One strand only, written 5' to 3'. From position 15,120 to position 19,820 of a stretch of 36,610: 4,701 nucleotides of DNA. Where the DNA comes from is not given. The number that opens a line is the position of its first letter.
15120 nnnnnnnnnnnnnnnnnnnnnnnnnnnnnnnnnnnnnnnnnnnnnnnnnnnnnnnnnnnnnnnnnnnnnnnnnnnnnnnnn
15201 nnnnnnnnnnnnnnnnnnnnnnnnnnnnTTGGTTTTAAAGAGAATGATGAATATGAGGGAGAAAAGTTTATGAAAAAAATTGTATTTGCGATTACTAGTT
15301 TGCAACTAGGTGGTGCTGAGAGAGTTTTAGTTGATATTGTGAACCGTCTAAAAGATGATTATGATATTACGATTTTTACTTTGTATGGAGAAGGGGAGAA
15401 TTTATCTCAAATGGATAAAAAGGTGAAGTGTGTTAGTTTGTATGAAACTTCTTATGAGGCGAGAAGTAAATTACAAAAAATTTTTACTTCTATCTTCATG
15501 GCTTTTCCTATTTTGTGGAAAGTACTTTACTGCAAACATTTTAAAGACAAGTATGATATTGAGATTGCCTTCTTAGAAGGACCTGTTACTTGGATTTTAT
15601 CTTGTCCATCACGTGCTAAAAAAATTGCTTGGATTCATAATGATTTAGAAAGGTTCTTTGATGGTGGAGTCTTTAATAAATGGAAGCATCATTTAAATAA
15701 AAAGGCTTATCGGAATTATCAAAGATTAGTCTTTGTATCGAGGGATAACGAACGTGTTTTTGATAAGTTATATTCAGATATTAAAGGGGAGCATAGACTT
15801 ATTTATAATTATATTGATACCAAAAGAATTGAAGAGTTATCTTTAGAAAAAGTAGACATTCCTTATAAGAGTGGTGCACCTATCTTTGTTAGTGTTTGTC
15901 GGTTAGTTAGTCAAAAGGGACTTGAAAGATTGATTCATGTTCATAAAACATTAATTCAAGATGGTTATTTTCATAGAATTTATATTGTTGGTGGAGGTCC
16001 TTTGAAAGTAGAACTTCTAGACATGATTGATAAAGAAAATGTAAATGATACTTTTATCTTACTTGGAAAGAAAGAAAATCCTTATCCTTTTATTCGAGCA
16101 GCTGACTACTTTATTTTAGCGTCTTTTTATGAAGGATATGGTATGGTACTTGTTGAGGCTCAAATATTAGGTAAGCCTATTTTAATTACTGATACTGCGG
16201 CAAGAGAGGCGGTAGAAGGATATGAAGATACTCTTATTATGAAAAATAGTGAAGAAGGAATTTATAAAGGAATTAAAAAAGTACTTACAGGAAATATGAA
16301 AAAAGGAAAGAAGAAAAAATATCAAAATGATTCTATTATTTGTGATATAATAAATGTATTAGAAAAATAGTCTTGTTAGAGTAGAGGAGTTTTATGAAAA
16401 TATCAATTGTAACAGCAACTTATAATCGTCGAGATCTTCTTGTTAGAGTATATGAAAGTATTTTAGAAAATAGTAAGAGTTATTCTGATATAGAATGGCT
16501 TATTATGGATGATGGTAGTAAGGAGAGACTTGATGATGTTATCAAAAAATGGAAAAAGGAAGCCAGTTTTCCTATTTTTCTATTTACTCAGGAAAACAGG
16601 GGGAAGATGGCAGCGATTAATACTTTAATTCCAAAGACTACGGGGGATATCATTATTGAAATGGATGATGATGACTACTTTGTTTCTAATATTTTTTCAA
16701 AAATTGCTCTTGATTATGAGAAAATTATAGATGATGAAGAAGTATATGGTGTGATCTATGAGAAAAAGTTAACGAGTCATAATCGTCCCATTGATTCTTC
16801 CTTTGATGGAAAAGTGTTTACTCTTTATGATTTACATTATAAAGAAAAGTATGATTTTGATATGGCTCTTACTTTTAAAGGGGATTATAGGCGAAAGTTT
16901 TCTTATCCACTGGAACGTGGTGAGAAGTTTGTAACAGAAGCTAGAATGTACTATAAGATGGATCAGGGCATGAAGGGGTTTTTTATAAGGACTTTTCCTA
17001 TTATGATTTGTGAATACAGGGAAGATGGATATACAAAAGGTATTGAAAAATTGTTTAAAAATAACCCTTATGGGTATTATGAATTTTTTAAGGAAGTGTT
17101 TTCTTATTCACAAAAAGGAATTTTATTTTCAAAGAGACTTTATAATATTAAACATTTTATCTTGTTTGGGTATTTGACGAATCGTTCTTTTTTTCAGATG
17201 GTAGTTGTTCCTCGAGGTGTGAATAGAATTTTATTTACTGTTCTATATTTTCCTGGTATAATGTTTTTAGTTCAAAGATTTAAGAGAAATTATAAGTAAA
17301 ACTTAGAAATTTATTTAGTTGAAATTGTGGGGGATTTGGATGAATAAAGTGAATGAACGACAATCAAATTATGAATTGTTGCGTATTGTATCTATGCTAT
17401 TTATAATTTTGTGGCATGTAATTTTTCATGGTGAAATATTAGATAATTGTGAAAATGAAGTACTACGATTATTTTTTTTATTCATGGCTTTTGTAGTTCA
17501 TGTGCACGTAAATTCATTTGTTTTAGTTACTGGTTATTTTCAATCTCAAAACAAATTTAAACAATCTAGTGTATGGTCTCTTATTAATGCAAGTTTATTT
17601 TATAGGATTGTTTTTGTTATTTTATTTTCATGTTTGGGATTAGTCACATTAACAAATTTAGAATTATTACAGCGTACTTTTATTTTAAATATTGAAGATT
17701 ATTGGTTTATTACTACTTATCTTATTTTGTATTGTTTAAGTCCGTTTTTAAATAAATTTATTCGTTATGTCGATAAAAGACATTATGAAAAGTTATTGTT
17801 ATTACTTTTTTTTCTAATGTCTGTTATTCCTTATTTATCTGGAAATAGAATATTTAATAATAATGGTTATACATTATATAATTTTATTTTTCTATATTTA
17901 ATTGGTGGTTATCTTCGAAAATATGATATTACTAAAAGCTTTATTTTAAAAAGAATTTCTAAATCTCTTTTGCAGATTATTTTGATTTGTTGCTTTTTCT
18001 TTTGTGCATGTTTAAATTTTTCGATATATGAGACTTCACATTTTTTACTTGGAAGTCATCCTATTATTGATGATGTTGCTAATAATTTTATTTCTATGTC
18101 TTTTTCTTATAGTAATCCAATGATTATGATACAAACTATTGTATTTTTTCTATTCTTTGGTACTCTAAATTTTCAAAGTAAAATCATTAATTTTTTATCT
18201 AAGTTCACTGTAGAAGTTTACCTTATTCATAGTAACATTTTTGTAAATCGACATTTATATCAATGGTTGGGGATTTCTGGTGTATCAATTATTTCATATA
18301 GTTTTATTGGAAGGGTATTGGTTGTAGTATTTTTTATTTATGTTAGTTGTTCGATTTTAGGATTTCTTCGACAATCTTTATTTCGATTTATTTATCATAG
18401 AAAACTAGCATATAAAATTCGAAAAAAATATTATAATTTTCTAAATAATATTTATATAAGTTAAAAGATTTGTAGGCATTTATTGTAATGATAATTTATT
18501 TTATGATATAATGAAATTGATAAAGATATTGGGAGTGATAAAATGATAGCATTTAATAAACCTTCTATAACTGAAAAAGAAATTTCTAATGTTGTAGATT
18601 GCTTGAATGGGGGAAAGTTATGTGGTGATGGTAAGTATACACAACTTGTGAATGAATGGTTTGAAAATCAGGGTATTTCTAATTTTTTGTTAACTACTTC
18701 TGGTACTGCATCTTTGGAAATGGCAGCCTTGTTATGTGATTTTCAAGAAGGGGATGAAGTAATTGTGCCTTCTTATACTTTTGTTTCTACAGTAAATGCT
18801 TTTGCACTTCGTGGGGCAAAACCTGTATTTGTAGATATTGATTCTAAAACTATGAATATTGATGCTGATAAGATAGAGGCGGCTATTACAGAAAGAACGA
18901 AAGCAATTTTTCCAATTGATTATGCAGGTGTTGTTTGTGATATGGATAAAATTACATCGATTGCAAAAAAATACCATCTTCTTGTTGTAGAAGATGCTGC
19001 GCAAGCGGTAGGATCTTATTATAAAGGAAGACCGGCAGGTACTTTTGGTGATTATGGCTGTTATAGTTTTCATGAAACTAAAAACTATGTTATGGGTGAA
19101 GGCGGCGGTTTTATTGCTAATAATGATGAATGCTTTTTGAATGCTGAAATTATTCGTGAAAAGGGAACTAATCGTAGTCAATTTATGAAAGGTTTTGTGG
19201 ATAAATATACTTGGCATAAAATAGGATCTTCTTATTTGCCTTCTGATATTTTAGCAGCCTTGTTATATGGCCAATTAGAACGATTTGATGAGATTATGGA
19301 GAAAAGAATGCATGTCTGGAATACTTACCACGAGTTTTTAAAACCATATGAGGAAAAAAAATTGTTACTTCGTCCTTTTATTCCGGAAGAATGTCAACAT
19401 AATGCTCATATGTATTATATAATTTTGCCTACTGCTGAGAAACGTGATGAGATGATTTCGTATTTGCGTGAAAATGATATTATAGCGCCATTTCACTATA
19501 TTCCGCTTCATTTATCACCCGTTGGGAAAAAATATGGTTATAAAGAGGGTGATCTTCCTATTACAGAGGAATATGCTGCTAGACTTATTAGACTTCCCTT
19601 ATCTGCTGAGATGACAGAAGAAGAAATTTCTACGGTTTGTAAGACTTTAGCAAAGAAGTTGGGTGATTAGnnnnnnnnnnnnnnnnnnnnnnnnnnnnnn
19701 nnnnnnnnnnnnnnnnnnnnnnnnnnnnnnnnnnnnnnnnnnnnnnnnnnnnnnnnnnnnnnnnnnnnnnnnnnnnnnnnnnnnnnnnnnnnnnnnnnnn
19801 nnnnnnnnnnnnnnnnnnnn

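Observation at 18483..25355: Arn-like lipid-carrier pathway for a 4-acetamido-4,6-dideoxyhexose in a Gram-positive glycopolymer locus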

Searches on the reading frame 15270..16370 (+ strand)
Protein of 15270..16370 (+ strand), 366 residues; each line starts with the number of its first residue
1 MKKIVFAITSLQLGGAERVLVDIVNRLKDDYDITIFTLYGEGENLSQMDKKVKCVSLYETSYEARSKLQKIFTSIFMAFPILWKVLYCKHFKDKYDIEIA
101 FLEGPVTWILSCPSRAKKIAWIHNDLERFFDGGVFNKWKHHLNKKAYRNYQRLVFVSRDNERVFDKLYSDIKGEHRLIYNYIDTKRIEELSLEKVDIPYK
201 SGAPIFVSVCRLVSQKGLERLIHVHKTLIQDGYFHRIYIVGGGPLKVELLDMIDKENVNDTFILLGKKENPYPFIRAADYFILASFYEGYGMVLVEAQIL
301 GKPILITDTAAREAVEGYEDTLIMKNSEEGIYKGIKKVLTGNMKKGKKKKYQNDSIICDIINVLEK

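Call 8: search_protein_families(library=pfam, proteins=[window:15270-16370:+], max_evalue=0.001)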
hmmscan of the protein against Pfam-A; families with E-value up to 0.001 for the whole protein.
window:15270-16370:+ (366 aa): 3 families
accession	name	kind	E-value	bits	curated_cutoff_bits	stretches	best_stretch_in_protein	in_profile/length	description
PF00534.26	Glycos_transf_1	-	8.5e-22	77.9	26.4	1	200-344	12-160/172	Glycosyl transferases group 1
PF13692.12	Glyco_trans_1_4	-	1.6e-20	74.2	27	1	204-339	2-140/142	Glycosyl transferases group 1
PF13439.12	Glyco_transf_4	-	3e-07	31.1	28.5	1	14-186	2-170/170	Glycosyltransferase Family 4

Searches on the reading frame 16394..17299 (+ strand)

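Call 8: search_protein_families(library=pfam, proteins=[window:16394-17299:+], max_evalue=0.001)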
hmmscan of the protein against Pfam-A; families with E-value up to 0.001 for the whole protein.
window:16394-17299:+ (301 aa): 1 family
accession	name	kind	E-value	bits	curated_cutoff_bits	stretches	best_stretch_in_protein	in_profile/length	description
PF00535.33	Glycos_transf_2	-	1e-21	78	23.3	1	4-130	1-124/168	Glycosyl transferase family 2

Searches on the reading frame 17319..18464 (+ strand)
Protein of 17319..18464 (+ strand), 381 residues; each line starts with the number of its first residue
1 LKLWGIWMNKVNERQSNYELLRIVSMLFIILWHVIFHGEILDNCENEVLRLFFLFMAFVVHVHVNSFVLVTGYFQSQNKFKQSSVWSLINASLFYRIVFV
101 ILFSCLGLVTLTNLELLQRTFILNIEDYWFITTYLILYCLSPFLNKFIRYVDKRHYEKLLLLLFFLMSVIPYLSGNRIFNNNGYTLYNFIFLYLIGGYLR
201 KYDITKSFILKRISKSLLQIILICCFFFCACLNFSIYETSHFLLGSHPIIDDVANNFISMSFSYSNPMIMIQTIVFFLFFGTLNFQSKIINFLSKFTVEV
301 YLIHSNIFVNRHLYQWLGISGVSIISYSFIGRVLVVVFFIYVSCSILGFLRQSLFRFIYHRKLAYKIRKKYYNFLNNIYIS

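Call 8: search_protein_families(library=pfam, proteins=[window:17319-18464:+], max_evalue=0.001)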
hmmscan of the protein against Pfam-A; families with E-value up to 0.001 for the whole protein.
window:17319-18464:+ (381 aa): 1 family
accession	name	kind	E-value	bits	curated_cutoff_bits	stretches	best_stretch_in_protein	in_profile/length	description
PF01757.29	Acyl_transf_3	-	1.5e-17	64.1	31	1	18-344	4-321/326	Acyltransferase domain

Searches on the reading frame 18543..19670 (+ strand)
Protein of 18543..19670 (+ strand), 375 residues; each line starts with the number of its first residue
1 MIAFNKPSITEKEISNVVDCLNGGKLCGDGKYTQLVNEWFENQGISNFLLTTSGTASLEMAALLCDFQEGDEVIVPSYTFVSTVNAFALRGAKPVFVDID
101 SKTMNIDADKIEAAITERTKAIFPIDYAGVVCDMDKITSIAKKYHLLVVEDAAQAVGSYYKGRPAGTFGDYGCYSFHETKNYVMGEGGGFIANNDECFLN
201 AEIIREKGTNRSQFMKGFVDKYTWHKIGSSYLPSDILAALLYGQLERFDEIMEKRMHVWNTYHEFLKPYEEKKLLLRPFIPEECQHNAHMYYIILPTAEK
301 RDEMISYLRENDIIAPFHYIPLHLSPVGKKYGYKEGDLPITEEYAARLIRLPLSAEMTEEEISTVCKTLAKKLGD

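Call 4: search_protein_families(library=pfam, proteins=[window:18543-19670:+], max_evalue=0.01)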
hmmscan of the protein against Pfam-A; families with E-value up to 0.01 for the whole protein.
window:18543-19670:+ (375 aa): 6 families
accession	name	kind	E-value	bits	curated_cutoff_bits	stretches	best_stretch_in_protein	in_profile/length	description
PF01041.23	DegT_DnrJ_EryC1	-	2.5e-94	316.9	19.8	1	8-369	2-359/360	DegT/DnrJ/EryC1/StrS aminotransferase family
PF00155.27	Aminotran_1_2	-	1.6e-12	47.7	19.7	1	48-160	68-194/361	Aminotransferase class I and II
PF00266.25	Aminotran_5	-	1.3e-08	34.7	21.5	1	35-158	51-182/371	Aminotransferase class-V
PF01053.26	Cys_Met_Meta_PP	-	1.2e-07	31.1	27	1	47-157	69-179/381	Cys/Met metabolism PLP-dependent enzyme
PF01212.27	Beta_elim_lyase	-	0.00044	20.1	27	1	28-123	30-125/288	Beta-eliminating lyase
PF01276.26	OKR_DC_1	-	0.003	16.8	27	1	51-153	87-205/417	Orn/Lys/Arg decarboxylase, major domain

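Call 5: search_protein_families(library=ncbifam, proteins=[window:18543-19670:+], max_evalue=0.01)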
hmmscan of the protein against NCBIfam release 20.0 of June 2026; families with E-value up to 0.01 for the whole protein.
window:18543-19670:+ (375 aa): 52 families (the best 25 are shown)
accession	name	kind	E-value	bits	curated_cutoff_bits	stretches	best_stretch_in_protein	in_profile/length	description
NF008687.0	PRK11706.1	equivalog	2.8e-164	546.3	375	1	1-371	1-372/375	dTDP-4-amino-4,6-dideoxygalactose transaminase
TIGR02379.1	ECA_wecE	subfamily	6.6e-155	515.5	434.85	1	1-371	1-373/376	dTDP-4-amino-4,6-dideoxy-D-glucose transaminase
TIGR03588.1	PseC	equivalog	7.4e-75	252.2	423.5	1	1-371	1-378/380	UDP-4-amino-4,6-dideoxy-N-acetyl-beta-L-altrosamine transaminase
NF008658.2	PRK11658.1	equivalog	2.1e-66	224.1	631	1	2-371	5-375/379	UDP-4-amino-4-deoxy-L-arabinose aminotransferase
TIGR04181.1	NHT_00031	hypoth_equivalog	1.3e-59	201.9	420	1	2-354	1-359/359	LegC family aminotransferase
NF011936.0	PRK15407.1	equivalog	6.5e-44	150.3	423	2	10-208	45-251/440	lipopolysaccharide biosynthesis protein RfbH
TIGR04427.1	PLP_DesI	equivalog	4.4e-42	144.6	650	1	41-369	63-379/390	dTDP-4-dehydro-6-deoxyglucose aminotransferase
NF005816.0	PRK07682.1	equivalog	2.5e-11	42.8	620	1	49-155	94-206/390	aminotransferase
NF005817.0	PRK07683.1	equivalog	3.6e-10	39.1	575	1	49-149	93-198/387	aminotransferase A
NF004621.0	PRK05957.1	equivalog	2.5e-09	36.4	498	1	47-153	90-201/389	pyridoxal phosphate-dependent aminotransferase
NF004770.0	PRK06108.1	subfamily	3.9e-09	35.8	422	1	42-151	93-209/396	pyridoxal phosphate-dependent aminotransferase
NF041364.1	GntC_guanitoxin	equivalog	5.1e-09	35.5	415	1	50-152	64-174/356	guanitoxin biosynthesis PLP-dependent (S)-gamma-hydroxy-L-arginine cyclodehydratase GntC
NF006569.0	PRK09082.1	subfamily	1.1e-08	34.6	420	1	51-151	96-202/386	methionine aminotransferase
NF004975.0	PRK06348.1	equivalog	1.2e-08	34.4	549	1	62-160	105-210/384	pyridoxal phosphate-dependent aminotransferase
NF006488.0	PRK08912.1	equivalog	6.2e-08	32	498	1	49-143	90-190/387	aminotransferase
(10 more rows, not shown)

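Call 6: search_solved_structures(query=window:18543-19670:+, max_evalue=1e-20)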
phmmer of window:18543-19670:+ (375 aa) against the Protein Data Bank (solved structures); distinct sequences matched with E-value up to 1e-20: 52.
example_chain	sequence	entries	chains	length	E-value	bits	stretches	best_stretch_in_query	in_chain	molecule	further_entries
6blg_A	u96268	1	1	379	4.2e-122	411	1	1-366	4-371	dTDP-4-amino-4,6-dideoxygalactose transaminase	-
4piw_A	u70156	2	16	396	4.3e-120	404.4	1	1-369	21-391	TDP-4-keto-6-deoxy-D-glucose transaminase family protein | dTDP-4-amino-4,6-dideoxygalactose transaminase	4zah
4lc3_A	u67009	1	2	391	5.8e-55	190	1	2-366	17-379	Putative UDP-4-amino-4-deoxy-l-arabinose--oxoglutarate aminotransferase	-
7b0d_A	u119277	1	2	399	1.5e-52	182.1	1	50-368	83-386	Glutamine--scyllo-inositol transaminase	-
3bn1_A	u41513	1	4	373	3.4e-51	177.6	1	6-369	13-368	Perosamine synthetase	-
3dr7_A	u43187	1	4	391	4.1e-51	177.4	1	6-369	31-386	Putative perosamine synthetase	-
3frk_A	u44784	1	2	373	5.6e-51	176.9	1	54-366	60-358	QdtB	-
3dr4_A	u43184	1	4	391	2.7e-50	174.7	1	6-369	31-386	Putative perosamine synthetase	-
8e77_A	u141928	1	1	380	4e-47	164.2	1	40-368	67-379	DegT/DnrJ/EryC1/StrS aminotransferase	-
8e75_A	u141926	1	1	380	4e-47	164.2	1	40-368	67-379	DegT/DnrJ/EryC1/StrS aminotransferase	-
8vr3_A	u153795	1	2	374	9e-47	163.1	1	1-314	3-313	DegT/DnrJ/EryC1/StrS aminotransferase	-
8vr5_A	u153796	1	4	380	9.5e-47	163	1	1-314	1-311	DegT/DnrJ/EryC1/StrS aminotransferase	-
3uwc_A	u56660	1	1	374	3.6e-46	161.1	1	52-368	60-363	Nucleotide-sugar aminotransferase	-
7b0m_AAA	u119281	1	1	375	4.8e-46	160.7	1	6-271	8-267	Sugar aminotransferase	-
6ewj_A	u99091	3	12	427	5.7e-46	160.4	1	2-369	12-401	Putative capsular polysaccharide biosynthesis protein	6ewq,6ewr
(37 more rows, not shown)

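Call 35: list_cluster_members(proteins=[P0001, window:18543-19670:+, window:20186-21124:+, window:100-2115:+])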
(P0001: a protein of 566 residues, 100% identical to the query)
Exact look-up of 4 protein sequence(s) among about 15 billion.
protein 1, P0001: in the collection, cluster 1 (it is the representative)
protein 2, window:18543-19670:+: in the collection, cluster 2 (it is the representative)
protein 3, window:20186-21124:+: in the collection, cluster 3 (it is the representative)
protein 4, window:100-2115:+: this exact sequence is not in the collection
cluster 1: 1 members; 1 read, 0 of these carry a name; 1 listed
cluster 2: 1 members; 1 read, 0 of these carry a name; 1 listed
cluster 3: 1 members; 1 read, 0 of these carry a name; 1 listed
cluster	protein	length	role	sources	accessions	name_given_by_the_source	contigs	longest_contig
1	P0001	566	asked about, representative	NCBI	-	-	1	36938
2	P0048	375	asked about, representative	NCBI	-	-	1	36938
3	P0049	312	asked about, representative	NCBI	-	-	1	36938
